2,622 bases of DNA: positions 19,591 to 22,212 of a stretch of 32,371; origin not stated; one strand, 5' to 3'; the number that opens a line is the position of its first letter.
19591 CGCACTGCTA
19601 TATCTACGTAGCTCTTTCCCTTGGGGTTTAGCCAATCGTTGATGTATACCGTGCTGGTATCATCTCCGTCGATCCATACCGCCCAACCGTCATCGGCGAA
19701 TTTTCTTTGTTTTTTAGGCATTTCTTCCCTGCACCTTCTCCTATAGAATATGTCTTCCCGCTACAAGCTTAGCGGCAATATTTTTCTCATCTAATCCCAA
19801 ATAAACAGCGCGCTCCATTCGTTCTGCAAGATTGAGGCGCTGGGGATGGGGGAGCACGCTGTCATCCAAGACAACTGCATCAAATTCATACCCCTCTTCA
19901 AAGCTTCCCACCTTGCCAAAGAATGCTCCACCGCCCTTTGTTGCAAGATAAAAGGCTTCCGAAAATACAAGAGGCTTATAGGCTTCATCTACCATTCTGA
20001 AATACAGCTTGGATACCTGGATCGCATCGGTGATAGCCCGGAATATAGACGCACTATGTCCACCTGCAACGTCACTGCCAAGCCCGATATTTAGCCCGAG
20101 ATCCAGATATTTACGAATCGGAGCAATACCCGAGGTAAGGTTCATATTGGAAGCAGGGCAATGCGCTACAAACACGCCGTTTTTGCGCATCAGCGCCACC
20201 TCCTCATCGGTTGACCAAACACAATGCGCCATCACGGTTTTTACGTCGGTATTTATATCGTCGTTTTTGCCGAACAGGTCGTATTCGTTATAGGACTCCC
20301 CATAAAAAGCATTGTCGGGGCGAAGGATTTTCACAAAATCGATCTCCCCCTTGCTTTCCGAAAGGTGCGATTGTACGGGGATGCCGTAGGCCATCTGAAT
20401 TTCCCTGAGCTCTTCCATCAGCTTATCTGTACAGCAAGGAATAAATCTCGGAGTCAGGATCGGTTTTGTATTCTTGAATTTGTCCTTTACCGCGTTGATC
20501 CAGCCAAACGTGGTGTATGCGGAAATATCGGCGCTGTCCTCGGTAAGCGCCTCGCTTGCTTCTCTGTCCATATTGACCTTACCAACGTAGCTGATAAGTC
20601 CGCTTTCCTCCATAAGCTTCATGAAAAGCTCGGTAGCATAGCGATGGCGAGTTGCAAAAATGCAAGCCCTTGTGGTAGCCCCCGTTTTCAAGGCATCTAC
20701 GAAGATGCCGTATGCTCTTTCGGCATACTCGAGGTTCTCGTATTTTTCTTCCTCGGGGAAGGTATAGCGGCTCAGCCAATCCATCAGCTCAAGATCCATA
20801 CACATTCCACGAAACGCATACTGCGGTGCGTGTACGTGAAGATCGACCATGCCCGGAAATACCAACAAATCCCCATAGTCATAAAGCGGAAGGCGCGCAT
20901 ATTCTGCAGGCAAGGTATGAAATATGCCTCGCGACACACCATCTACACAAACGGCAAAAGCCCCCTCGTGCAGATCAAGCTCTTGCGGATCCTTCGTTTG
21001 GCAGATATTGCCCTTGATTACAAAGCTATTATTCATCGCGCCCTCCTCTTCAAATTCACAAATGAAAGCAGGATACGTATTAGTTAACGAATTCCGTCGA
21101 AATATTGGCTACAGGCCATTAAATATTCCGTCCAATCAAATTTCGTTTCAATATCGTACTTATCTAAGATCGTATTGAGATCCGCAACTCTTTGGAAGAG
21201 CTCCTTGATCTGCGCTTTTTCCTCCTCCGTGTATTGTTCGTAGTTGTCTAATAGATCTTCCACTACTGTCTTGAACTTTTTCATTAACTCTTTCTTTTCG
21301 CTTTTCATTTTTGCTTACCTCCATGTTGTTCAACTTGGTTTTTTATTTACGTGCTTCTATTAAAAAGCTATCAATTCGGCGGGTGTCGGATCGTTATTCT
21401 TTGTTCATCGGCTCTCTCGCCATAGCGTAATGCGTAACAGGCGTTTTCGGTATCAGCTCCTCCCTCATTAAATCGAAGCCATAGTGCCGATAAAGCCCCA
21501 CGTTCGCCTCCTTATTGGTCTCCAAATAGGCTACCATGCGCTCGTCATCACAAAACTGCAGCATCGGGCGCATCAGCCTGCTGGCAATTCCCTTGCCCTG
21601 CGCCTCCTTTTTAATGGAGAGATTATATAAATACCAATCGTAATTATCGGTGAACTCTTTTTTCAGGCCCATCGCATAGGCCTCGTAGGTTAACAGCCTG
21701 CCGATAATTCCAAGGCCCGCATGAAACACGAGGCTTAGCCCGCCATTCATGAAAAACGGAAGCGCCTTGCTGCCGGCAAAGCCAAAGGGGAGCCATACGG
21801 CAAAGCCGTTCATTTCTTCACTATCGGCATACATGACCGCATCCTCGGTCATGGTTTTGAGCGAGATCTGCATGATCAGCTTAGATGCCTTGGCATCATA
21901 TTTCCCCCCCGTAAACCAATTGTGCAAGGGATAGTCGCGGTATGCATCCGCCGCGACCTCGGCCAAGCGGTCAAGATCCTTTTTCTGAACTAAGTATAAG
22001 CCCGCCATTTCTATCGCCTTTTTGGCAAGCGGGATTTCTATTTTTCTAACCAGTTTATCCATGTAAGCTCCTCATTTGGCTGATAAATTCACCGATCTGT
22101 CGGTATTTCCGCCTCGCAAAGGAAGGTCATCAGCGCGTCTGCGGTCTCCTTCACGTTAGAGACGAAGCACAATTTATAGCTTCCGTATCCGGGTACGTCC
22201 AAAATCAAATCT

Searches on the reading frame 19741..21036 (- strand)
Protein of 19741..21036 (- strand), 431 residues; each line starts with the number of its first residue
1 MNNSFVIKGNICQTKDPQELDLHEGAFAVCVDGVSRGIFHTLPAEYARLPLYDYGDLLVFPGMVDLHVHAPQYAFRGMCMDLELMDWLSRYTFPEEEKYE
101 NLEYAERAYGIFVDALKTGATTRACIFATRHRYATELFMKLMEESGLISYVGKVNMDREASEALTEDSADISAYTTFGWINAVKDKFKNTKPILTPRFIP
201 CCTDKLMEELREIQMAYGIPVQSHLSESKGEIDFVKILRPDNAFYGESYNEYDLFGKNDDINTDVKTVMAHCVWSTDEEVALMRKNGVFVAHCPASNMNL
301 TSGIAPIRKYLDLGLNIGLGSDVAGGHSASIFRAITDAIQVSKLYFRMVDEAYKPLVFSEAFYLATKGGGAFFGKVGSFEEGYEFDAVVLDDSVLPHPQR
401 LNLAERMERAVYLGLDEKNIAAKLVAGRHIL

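Call 3: search_protein_families(library=pfam, proteins=[window:19741-21036:-], max_evalue=0.1)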
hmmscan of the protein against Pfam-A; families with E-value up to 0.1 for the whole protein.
window:19741-21036:- (431 aa): 2 families
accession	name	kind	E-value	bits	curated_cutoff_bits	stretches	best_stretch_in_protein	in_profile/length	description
PF01979.26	Amidohydro_1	-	7e-45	154.2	25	1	58-398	1-322/345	Amidohydrolase family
PF07969.17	Amidohydro_3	-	2.8e-07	30.8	29.7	1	189-394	248-448/472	Amidohydrolase family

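Call 4: search_protein_families(library=ncbifam, proteins=[window:19741-21036:-], max_evalue=0.1)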
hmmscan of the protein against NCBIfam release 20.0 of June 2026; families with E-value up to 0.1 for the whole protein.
window:19741-21036:- (431 aa): 25 families
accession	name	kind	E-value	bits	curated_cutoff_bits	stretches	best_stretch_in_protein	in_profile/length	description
TIGR02967.1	guan_deamin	equivalog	1.3e-91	307.5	375.4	1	47-427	31-401/401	guanine deaminase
NF006679.0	PRK09228.1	subfamily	2.1e-74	250.9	351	1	36-428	44-427/433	guanine deaminase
NF005557.0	PRK07228.1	equivalog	1.4e-51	175.6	522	1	57-428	52-410/445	5'-deoxyadenosine deaminase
NF006252.0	PRK08393.1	equivalog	6.7e-39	134.1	617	1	55-412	48-381/424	N-ethylammeline chlorohydrolase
NF004701.0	PRK06038.1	equivalog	1.5e-35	122.8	609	1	53-393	49-368/432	N-ethylammeline chlorohydrolase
NF006549.0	PRK09045.1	equivalog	2.5e-30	105.5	540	1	53-392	59-380/444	TRZ/ATZ family hydrolase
NF006055.0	PRK08203.1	equivalog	4.5e-28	98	532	1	4-393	6-393/455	8-oxoguanine deaminase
NF004995.0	PRK06380.1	subfamily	1.3e-25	90.3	567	1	58-394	51-364/418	metal-dependent hydrolase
NF012037.0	PRK15493.1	equivalog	5.7e-23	81.4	779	1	58-430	56-408/435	bifunctional S-methyl-5'-thioadenosine deaminase/S-adenosylhomocysteine deaminase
NF009059.0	PRK12393.1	equivalog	7.4e-20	71.1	543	1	53-430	54-430/460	amidohydrolase family protein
NF005211.0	PRK06687.1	equivalog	2.7e-19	69.3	703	1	52-390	49-371/419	TRZ/ATZ family protein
NF005540.0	PRK07203.1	equivalog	2.2e-17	62.8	444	1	36-429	34-412/444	putative aminohydrolase SsnA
TIGR03314.1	Se_ssnA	subfamily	8.5e-16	57.8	455.5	1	22-428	18-410/441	putative selenium metabolism protein SsnA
NF004801.0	PRK06151.1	subfamily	3.8e-15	55.7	416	1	52-392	49-403/491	chlorohydrolase family protein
NF006681.0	PRK09229.1-2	equivalog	2e-12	46.6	362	1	207-430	217-424/451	formimidoylglutamate deiminase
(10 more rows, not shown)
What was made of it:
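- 19741..21036 (-): Guanine deaminase (guaD), 19 nt upstream of orf319. It is probably co-transcribed and is a variable member of the cluster. NCBIfam guan_deamin scores 1.3e-91 (307.5 bits, below that model's own curated cut-off of 375.4) and Pfam Amidohydro_1 scores 7e-45 (calls 3, 4).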

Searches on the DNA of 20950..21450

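Call 72: search_rna_families(source=window, start=20950, end=21450, threshold=evalue, max_evalue=1)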
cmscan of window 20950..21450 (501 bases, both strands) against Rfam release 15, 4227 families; matches with E-value up to 1: 0.
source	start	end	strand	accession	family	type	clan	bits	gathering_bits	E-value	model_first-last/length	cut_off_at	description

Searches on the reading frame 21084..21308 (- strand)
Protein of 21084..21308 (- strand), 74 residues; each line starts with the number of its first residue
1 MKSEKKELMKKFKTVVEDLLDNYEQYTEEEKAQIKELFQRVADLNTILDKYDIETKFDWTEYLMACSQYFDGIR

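Call 79: search_protein_families(library=pfam, proteins=[window:21084-21308:-], max_evalue=0.001)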
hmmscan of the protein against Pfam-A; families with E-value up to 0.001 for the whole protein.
window:21084-21308:- (74 aa): 1 family
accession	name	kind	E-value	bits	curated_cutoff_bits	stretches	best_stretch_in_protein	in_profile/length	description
PF12008.13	EcoR124_C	-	0.00035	20.7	23.1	1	6-64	7-68/260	Type I restriction and modification enzyme - subunit R C terminal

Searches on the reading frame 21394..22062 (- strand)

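Call 11: search_protein_families(library=pfam, proteins=[window:21394-22062:-], max_evalue=0.001)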
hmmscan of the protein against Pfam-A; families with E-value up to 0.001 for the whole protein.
window:21394-22062:- (222 aa): 3 families
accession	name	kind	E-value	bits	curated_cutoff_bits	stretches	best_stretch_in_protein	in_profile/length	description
PF13508.13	Acetyltransf_7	-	2.6e-08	34.6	27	1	141-196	27-82/84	Acetyltransferase (GNAT) domain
PF00583.31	Acetyltransf_1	-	4.3e-08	33.9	20.7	1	134-196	52-116/116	Acetyltransferase (GNAT) family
PF13673.13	Acetyltransf_10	-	5.4e-07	30.1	23.6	1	144-202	53-113/128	Acetyltransferase (GNAT) domain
